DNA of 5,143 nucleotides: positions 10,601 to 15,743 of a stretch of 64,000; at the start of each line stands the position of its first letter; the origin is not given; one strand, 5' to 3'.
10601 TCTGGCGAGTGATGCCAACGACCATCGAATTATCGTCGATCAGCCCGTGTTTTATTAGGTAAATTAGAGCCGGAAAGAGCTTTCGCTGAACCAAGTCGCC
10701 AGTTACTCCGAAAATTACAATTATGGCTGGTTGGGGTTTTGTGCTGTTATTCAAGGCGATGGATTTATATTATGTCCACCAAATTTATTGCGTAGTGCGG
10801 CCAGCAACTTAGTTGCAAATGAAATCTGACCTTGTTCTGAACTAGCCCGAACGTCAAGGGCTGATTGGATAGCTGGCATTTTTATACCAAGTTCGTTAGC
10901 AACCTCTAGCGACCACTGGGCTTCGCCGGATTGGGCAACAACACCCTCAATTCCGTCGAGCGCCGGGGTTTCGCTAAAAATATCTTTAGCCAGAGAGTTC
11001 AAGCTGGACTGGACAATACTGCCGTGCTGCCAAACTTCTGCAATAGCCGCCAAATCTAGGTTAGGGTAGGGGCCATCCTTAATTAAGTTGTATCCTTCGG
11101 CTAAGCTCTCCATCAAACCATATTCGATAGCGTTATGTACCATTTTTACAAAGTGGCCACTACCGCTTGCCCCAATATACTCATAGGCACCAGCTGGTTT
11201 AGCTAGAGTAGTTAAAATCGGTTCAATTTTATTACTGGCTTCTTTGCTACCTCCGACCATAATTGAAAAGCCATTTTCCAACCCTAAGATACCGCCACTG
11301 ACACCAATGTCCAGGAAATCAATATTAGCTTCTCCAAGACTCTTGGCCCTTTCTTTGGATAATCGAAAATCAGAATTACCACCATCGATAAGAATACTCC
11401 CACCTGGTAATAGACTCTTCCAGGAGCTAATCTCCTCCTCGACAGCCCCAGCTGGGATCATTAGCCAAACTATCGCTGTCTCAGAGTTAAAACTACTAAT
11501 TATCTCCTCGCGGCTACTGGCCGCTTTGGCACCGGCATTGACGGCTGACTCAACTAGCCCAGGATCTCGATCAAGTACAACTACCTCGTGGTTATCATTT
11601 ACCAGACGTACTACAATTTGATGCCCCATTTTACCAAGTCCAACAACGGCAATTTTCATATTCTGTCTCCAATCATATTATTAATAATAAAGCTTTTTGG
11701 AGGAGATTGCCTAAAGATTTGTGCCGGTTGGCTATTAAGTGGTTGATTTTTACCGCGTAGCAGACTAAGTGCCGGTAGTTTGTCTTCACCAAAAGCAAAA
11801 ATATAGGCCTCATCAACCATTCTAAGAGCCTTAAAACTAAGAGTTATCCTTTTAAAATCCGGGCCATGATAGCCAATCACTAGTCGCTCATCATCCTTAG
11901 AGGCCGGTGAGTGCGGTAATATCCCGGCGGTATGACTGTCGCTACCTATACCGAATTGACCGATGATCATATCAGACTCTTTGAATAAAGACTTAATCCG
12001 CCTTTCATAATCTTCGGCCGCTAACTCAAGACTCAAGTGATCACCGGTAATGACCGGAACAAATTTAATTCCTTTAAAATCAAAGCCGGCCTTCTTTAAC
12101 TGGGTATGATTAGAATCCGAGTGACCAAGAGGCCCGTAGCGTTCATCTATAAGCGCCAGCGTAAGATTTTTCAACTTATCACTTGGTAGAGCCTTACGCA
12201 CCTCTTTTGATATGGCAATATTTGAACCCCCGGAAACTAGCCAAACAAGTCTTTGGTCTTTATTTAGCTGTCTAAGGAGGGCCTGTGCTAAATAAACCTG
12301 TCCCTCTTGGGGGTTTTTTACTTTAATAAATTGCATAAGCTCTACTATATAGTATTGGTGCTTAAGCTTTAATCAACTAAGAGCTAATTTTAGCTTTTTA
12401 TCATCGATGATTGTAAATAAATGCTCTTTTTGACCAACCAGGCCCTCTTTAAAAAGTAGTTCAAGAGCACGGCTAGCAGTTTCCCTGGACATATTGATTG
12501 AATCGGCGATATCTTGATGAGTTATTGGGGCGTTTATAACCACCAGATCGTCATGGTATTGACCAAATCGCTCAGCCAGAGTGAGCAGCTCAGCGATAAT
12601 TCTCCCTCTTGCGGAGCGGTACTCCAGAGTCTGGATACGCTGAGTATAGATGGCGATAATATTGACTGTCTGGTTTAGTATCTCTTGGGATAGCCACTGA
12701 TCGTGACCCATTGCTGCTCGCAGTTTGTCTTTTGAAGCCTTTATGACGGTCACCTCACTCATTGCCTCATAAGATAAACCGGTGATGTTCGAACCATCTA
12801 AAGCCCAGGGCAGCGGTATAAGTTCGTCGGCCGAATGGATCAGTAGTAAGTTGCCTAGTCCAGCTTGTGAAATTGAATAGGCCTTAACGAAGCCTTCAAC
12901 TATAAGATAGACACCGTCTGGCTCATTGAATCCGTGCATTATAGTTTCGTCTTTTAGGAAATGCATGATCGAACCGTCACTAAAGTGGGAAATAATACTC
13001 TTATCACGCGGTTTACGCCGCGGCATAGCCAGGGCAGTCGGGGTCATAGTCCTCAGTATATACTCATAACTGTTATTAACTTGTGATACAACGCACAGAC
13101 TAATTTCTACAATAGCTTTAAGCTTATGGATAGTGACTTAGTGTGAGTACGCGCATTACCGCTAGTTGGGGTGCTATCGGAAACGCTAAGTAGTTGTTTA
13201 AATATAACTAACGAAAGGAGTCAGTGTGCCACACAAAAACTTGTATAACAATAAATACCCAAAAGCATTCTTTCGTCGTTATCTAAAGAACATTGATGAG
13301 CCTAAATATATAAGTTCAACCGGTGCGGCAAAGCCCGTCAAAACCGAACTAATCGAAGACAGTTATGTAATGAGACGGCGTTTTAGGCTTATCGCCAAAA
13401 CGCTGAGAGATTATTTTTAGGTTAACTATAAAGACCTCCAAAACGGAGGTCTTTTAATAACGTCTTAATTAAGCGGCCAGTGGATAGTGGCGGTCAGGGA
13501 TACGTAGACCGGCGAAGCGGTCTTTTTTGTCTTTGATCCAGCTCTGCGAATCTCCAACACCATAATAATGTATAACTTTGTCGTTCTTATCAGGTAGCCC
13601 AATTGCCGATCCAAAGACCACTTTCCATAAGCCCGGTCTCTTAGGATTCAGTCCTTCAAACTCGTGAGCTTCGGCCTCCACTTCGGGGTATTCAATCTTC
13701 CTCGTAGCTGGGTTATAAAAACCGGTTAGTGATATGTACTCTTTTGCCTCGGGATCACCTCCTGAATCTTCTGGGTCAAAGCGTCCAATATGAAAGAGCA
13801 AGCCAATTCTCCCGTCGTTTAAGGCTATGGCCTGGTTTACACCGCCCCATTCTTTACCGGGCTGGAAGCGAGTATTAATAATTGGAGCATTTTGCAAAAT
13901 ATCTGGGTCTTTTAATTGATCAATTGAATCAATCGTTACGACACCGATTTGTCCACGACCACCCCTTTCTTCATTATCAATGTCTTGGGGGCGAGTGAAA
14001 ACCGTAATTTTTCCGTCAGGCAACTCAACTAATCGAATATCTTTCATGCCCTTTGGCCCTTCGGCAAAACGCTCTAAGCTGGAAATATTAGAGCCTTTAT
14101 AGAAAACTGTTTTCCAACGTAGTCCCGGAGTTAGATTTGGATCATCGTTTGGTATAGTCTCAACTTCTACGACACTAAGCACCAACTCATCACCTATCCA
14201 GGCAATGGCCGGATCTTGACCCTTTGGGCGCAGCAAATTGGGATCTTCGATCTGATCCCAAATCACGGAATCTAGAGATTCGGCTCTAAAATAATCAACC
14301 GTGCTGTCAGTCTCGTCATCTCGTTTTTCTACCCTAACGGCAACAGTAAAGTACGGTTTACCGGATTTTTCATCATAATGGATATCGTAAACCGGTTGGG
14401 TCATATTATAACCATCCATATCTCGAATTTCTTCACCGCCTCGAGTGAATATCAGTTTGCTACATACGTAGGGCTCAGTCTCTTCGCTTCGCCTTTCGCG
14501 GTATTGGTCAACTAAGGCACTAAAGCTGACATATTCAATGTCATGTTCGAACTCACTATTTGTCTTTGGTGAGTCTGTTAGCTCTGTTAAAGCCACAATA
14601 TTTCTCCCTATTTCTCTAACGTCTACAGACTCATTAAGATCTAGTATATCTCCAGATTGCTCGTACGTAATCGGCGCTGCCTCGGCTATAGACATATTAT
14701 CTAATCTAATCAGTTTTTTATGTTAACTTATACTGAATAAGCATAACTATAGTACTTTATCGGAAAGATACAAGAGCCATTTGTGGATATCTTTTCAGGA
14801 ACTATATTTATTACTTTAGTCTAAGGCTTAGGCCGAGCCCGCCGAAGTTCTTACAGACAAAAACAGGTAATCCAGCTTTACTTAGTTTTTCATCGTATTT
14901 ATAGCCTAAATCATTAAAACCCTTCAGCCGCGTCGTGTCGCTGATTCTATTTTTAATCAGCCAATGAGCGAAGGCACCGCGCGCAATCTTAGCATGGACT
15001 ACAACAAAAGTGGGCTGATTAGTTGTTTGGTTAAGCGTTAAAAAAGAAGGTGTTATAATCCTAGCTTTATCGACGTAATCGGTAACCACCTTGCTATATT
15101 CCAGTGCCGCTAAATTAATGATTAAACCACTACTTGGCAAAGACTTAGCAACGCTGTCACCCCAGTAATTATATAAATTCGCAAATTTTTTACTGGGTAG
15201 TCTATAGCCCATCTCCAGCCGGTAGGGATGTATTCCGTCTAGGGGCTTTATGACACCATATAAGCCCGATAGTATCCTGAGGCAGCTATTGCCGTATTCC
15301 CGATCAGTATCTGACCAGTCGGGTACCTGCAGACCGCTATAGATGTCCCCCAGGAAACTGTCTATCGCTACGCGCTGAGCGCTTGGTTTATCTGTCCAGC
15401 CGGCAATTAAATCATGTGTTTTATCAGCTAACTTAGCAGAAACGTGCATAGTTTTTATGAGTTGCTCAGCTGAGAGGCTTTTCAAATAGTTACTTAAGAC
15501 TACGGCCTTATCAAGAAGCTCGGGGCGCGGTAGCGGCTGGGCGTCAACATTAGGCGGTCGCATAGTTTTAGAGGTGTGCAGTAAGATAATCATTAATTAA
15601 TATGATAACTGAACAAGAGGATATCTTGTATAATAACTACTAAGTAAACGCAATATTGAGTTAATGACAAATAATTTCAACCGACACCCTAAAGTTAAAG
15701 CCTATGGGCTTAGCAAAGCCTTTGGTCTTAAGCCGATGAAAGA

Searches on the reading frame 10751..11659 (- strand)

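Call 99: search_protein_families(library=pfam, proteins=[window:10751-11659:-], max_evalue=0.00001)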
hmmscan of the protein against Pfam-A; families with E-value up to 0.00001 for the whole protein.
window:10751-11659:- (302 aa): 4 families
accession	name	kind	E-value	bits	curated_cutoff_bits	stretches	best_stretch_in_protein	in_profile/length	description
PF03446.21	NAD_binding_2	-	1.6e-36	126.1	21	1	2-154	1-154/161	NAD binding domain of 6-phosphogluconate dehydrogenase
PF00393.24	6PGD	-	2.1e-19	70.4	27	1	168-277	1-116/290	6-phosphogluconate dehydrogenase, C-terminal domain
PF03807.23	F420_oxidored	-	4.6e-08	34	21.6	1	2-93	1-91/94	NADP oxidoreductase coenzyme F420-dependent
PF02254.24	TrkA_N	-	8.1e-06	26.6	23.8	0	3-46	1-44/116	TrkA-N domain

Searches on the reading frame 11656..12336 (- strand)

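Call 99: search_protein_families(library=pfam, proteins=[window:11656-12336:-], max_evalue=0.00001)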
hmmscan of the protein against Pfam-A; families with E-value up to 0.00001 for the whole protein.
window:11656-12336:- (226 aa): 1 family
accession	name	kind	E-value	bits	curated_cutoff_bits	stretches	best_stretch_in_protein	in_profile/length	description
PF01182.26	Glucosamine_iso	-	2e-26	93.7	27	1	15-209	13-217/225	Glucosamine-6-phosphate isomerases/6-phosphogluconolactonase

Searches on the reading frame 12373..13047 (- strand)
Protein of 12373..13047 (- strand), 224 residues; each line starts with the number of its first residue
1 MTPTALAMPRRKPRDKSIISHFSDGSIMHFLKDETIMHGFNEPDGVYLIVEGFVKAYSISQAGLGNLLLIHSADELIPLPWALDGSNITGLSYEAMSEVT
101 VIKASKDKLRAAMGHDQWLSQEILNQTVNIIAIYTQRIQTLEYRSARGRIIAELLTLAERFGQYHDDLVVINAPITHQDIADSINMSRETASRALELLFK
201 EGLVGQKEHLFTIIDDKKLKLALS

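Call 99: search_protein_families(library=pfam, proteins=[window:12373-13047:-], max_evalue=0.00001)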
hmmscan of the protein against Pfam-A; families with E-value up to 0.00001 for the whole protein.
window:12373-13047:- (224 aa): 2 families
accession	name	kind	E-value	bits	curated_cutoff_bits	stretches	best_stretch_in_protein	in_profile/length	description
PF13545.12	HTH_Crp_2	-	1.3e-12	48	27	1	149-220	2-68/70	Crp-like helix-turn-helix domain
PF00027.35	cNMP_binding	-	1.1e-06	28.9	27.5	1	28-114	2-87/89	Cyclic nucleotide-binding domain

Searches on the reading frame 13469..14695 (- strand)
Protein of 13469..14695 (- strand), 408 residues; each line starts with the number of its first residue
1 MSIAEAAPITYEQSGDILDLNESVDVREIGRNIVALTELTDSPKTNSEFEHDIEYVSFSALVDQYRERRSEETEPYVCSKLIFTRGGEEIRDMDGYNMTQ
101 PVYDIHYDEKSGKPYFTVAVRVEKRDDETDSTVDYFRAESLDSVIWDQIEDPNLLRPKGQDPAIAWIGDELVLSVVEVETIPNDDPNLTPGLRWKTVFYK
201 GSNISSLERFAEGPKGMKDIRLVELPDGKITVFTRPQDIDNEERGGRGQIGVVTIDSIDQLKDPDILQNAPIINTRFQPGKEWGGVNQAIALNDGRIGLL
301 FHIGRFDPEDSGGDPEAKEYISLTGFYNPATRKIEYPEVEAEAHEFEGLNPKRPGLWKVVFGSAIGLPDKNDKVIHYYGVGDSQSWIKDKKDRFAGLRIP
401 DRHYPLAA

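Call 48: search_protein_families(library=pfam, proteins=[window:13469-14695:-], max_evalue=0.001)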
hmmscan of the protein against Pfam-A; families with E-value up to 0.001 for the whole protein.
window:13469-14695:- (408 aa): 1 family
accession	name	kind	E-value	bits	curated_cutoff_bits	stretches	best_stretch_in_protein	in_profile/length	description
PF08950.16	DUF1861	-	9.1e-58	196.1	28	1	89-387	19-287/296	Protein of unknown function (DUF1861)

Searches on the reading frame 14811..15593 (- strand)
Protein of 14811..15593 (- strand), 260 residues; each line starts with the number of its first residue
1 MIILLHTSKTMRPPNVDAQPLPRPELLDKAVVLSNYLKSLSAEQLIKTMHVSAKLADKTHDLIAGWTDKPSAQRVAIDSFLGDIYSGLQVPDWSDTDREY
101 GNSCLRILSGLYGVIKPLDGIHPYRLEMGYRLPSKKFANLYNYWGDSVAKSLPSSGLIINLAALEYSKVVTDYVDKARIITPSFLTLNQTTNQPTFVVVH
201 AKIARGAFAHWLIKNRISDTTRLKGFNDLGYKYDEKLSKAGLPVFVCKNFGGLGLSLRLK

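Call 48: search_protein_families(library=pfam, proteins=[window:14811-15593:-], max_evalue=0.001)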
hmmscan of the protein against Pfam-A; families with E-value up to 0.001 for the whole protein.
window:14811-15593:- (260 aa): 1 family
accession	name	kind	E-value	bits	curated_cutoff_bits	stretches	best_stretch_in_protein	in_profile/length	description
PF03883.20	H2O2_YaaD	-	1.2e-62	212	29.6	1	1-236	1-235/236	Peroxide stress protein YaaA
